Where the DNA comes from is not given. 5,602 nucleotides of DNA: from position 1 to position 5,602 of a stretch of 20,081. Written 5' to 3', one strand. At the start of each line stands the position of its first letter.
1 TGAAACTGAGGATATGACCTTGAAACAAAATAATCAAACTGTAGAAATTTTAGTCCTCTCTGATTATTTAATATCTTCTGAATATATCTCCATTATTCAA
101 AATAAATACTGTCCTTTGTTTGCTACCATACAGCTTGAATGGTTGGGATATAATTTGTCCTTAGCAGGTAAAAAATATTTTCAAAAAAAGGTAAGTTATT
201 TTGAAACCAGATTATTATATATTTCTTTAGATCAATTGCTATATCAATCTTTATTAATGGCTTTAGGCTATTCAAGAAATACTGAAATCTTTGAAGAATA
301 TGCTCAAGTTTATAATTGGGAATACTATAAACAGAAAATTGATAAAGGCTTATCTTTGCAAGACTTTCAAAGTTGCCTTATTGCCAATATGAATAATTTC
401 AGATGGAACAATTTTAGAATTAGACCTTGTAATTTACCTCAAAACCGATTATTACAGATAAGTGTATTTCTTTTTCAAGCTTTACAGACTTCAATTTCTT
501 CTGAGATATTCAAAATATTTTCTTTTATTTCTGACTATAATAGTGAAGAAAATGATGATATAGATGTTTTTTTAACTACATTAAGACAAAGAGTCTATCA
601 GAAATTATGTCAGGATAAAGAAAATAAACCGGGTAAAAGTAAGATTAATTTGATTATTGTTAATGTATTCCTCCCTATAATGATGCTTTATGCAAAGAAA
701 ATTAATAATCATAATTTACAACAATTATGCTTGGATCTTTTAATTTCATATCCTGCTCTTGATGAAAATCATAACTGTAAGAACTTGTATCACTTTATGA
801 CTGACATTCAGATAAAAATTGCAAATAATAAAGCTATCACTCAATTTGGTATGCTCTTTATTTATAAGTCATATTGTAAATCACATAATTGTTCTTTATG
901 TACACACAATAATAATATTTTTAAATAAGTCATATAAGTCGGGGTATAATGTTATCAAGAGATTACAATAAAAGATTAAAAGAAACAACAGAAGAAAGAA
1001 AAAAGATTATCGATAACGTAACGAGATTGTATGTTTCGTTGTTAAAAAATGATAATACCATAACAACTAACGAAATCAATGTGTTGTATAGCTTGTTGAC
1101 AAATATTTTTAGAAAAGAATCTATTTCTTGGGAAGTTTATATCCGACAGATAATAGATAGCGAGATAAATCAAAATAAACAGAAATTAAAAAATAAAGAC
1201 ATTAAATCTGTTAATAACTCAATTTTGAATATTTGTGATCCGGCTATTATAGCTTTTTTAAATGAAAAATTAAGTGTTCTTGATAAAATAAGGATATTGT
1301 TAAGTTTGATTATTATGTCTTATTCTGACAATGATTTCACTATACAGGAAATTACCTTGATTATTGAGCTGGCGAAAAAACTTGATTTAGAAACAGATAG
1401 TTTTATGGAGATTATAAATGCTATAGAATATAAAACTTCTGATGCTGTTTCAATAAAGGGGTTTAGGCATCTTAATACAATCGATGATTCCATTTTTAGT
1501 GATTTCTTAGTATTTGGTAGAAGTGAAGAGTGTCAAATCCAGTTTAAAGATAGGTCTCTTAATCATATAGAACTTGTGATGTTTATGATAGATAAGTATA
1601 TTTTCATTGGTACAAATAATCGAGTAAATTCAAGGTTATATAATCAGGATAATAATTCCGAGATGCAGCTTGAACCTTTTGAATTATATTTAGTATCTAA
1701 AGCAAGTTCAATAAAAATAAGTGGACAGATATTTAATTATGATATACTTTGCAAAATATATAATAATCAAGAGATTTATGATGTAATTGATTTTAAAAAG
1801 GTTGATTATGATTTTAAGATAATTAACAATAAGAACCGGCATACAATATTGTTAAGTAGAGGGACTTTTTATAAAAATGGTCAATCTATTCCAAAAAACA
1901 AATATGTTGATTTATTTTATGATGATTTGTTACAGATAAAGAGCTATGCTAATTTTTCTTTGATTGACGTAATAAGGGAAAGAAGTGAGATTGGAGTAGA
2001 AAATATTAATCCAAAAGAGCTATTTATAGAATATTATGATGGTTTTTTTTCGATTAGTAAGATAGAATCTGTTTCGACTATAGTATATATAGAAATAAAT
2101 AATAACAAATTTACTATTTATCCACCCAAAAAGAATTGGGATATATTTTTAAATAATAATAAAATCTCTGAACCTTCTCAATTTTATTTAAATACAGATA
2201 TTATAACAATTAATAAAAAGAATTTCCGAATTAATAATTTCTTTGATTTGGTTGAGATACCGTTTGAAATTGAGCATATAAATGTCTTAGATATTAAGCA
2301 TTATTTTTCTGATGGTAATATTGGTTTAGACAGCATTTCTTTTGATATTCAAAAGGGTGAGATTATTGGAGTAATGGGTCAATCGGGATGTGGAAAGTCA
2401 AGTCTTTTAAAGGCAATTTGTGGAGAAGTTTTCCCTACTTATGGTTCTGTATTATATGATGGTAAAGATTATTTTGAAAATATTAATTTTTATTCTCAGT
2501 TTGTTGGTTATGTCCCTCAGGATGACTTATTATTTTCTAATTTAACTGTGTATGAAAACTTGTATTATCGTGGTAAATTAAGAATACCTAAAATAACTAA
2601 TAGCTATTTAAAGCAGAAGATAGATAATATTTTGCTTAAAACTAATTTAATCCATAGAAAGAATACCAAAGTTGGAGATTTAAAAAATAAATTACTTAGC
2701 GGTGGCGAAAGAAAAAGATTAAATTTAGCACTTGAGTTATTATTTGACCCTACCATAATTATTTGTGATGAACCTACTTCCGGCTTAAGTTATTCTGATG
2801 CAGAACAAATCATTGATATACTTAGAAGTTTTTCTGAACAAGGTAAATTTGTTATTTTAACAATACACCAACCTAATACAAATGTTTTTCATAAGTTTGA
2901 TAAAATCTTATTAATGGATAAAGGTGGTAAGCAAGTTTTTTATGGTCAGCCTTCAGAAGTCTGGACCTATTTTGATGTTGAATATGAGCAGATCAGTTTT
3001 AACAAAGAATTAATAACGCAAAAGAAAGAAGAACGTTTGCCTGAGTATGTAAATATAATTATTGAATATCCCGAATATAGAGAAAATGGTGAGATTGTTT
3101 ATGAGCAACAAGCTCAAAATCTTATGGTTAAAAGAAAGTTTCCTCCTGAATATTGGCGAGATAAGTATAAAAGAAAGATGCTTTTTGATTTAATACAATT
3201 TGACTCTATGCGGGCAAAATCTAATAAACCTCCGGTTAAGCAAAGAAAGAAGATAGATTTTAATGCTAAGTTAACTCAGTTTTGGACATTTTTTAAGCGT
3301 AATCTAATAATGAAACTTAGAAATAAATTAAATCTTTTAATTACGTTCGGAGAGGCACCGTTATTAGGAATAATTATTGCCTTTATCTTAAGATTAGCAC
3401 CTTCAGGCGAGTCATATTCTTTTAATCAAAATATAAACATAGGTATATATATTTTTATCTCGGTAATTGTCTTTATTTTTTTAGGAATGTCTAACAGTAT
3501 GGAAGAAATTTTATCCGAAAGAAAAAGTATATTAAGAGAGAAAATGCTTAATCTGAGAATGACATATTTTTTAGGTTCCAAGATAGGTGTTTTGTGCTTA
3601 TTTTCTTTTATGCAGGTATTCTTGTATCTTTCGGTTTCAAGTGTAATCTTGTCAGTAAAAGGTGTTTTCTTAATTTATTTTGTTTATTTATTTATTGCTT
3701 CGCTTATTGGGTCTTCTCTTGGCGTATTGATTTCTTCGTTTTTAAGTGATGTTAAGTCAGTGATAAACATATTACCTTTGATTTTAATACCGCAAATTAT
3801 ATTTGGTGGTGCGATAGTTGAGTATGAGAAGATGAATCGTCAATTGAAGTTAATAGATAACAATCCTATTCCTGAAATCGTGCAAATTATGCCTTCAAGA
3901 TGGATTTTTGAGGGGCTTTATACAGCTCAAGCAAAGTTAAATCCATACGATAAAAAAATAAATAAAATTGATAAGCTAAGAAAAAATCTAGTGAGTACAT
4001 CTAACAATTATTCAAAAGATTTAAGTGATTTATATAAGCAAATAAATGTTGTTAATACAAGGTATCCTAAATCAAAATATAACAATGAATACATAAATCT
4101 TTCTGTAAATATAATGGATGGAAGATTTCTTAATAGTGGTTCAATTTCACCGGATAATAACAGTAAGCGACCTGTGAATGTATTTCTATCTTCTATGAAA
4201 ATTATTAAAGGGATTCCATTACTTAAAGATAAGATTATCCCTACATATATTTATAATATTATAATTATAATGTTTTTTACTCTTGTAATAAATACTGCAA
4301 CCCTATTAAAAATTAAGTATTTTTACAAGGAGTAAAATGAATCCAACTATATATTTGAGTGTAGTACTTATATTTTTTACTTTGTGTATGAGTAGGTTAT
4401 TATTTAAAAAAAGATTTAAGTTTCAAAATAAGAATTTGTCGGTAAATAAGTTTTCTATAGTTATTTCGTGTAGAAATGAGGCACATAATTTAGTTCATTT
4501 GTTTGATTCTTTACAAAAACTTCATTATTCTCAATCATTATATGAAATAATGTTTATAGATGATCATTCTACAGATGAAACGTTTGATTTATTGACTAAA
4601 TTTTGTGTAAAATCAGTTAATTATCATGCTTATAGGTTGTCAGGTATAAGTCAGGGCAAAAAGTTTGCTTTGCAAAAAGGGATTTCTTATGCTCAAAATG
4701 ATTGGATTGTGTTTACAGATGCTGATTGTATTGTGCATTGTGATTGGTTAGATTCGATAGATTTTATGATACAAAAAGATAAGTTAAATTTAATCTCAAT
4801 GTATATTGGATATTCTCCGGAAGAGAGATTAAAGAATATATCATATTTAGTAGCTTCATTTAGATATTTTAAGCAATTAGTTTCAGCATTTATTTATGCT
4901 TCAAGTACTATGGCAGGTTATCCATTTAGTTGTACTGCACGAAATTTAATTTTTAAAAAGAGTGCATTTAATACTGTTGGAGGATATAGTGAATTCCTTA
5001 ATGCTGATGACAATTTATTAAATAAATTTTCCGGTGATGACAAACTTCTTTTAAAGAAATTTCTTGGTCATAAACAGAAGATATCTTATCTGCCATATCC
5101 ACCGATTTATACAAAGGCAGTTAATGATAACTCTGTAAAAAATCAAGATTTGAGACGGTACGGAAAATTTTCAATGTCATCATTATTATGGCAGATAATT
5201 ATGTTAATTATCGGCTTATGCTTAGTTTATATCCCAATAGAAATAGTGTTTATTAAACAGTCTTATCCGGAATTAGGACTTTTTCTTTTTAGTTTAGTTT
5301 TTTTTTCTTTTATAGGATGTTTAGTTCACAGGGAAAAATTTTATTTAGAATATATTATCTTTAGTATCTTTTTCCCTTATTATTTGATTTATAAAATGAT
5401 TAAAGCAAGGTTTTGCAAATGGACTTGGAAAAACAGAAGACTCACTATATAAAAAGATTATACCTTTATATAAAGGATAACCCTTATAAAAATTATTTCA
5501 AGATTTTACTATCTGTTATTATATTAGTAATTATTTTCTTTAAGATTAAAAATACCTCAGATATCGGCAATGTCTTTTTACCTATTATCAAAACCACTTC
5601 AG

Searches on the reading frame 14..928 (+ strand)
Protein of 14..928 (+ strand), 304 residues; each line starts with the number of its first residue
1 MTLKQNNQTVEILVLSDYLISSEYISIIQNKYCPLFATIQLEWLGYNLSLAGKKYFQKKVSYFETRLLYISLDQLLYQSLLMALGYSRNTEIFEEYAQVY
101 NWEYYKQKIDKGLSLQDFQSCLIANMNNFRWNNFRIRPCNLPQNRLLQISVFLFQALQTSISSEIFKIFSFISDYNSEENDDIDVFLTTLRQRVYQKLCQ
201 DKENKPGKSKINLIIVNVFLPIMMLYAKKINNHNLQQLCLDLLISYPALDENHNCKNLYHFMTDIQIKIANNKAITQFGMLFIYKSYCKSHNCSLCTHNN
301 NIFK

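Call 6: search_protein_families(library=pfam, proteins=[window:14-928:+], max_evalue=0.01)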
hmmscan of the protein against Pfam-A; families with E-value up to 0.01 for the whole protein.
window:14-928:+ (304 aa): 1 family
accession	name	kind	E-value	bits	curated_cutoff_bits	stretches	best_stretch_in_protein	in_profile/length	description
PF11013.13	DUF2851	-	5.6e-13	49.1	25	1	123-248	251-371/375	Protein of unknown function (DUF2851)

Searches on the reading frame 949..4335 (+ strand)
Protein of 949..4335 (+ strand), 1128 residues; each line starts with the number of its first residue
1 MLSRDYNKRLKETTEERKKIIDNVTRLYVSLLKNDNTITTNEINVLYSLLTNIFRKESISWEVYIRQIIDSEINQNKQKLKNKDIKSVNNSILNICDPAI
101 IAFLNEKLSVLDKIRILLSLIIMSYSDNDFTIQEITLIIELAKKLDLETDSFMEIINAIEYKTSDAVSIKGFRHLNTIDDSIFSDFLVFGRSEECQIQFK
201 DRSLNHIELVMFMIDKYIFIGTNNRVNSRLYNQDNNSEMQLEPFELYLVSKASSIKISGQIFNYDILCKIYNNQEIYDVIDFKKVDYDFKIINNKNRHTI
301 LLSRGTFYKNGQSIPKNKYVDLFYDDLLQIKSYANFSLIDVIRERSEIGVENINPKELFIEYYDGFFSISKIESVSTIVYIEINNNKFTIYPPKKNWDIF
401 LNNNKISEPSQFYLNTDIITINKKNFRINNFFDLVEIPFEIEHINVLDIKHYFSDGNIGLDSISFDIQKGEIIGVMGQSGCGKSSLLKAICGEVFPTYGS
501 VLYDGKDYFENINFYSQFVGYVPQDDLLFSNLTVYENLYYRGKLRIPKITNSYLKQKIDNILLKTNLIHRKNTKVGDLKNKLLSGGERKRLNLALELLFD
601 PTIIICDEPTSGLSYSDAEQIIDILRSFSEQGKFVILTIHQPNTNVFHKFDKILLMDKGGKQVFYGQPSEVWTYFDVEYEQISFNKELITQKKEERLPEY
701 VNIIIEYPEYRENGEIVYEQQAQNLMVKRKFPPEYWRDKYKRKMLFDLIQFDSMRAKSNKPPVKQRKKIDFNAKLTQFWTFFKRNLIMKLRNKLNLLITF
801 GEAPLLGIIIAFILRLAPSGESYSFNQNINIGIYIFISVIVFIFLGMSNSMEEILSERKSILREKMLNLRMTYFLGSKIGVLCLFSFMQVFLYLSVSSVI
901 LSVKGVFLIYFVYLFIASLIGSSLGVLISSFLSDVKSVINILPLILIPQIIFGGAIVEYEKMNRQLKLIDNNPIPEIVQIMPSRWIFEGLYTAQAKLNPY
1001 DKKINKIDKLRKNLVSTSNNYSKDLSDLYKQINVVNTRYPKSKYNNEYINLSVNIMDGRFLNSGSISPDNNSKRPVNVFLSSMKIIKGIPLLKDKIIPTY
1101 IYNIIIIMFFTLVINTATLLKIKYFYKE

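Call 6: search_protein_families(library=pfam, proteins=[window:949-4335:+], max_evalue=0.01)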
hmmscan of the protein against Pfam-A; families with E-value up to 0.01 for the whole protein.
window:949-4335:+ (1128 aa): 6 families
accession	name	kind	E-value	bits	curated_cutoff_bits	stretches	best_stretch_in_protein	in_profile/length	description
PF00005.33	ABC_tran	-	4.2e-33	115.3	25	1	460-611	1-137/137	ABC transporter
PF01061.29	ABC2_membrane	-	1.4e-19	71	26.9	1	776-990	1-206/211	ABC-2 type transporter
PF12698.13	ABC2_membrane_3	-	3.9e-08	33.2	31.6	1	827-1109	158-340/347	ABC-2 family transporter protein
PF13304.12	AAA_21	-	5.3e-06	27.1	27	1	512-643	183-301/304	AAA domain, putative AbiEii toxin, Type IV TA system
PF03193.22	RsgA_GTPase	-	0.00028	21.2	30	1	445-493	80-129/174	RsgA GTPase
PF02463.25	SMC_N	-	0.00047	20.1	40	0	577-657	131-215/220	RecF/RecN/SMC N terminal domain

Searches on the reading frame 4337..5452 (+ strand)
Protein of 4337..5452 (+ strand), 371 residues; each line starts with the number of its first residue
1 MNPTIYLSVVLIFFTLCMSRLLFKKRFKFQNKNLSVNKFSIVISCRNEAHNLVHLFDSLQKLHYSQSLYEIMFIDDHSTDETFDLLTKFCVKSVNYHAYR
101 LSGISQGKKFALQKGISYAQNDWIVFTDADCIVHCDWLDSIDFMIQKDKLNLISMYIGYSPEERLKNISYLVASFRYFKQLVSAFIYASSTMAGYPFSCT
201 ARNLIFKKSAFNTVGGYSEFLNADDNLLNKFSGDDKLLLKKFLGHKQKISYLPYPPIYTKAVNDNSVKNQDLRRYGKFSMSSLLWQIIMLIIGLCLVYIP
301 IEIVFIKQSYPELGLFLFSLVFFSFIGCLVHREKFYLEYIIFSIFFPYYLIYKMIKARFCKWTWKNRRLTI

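Call 6: search_protein_families(library=pfam, proteins=[window:4337-5452:+], max_evalue=0.01)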
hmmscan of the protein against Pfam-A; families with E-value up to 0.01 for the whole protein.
window:4337-5452:+ (371 aa): 5 families
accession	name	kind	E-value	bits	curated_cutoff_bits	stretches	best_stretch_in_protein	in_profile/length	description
PF00535.33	Glycos_transf_2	-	2e-19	70.6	23.3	1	40-179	1-143/168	Glycosyl transferase family 2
PF10111.15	Glyco_tranf_2_2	-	1e-10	42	27.3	1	40-221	1-185/276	Glycosyltransferase like family 2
PF13506.12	Glyco_transf_21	-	6.5e-07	29.4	21.7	1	107-226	17-131/174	Glycosyl transferase family 21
PF13704.12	Glyco_tranf_2_4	-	1.2e-05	26.2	27.5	1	63-137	14-88/98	Glycosyl transferase family 2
PF13641.12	Glyco_tranf_2_3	-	0.00056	20.4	27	1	39-138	3-104/230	Glycosyltransferase like family 2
